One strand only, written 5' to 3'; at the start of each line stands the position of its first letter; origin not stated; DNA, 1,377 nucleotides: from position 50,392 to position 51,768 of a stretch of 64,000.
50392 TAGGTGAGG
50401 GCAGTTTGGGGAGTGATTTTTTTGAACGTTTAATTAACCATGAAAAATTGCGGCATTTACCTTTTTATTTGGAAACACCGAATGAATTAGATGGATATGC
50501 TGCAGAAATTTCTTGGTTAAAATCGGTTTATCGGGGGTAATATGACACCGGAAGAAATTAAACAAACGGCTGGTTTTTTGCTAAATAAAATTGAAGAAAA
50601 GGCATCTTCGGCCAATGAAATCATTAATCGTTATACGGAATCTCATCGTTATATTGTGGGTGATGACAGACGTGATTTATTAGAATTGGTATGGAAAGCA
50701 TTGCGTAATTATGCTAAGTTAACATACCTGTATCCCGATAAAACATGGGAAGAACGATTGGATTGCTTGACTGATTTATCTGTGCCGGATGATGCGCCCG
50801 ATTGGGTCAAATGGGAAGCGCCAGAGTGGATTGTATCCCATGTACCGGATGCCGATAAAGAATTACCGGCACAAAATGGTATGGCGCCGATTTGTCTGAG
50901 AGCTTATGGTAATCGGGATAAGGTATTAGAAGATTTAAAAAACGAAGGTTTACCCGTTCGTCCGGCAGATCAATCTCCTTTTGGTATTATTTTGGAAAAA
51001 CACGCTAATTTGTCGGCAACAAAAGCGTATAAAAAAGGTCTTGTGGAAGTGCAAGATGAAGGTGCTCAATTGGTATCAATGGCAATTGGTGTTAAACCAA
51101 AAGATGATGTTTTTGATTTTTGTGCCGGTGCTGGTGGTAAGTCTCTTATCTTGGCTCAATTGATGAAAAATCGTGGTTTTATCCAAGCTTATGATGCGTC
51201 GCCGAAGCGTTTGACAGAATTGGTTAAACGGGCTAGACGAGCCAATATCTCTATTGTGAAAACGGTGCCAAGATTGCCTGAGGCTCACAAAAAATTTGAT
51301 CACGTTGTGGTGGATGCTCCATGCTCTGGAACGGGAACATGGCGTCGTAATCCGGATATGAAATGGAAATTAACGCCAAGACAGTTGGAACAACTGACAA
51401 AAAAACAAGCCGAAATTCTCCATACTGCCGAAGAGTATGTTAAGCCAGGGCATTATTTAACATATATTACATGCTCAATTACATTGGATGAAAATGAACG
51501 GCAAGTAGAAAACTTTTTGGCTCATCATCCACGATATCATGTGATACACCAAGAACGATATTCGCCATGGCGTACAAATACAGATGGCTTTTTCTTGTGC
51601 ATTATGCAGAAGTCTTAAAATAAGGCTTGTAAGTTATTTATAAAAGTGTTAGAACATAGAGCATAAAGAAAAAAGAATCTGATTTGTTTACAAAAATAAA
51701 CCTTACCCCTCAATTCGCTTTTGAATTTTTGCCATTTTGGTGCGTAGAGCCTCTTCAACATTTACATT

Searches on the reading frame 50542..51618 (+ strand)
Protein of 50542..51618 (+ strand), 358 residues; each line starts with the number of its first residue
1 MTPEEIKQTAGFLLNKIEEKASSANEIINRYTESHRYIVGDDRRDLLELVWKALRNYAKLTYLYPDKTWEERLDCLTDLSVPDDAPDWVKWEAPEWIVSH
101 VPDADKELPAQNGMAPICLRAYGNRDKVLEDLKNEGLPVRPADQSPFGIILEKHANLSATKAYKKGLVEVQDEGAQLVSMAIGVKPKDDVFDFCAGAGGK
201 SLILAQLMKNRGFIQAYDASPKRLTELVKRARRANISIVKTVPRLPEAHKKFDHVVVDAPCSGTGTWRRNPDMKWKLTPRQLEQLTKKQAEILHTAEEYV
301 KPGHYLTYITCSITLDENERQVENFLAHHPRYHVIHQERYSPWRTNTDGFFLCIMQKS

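Call 73: search_protein_families(library=pfam, proteins=[window:50542-51618:+])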
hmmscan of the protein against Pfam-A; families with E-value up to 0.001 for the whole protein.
window:50542-51618:+ (358 aa): 3 families
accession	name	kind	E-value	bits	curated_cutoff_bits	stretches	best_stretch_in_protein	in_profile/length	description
PF01189.24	Methyltr_RsmB-F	-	8.3e-40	137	27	1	183-340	5-168/199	16S rRNA methyltransferase RsmB/F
PF13847.12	Methyltransf_31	-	8.3e-05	22.7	27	1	187-323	4-123/145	Methyltransferase domain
PF22458.1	RsmF-B_ferredox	-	0.00086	19.8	27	0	105-156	18-72/74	Methyltr_RsmF/B-like, ferredoxin-like domain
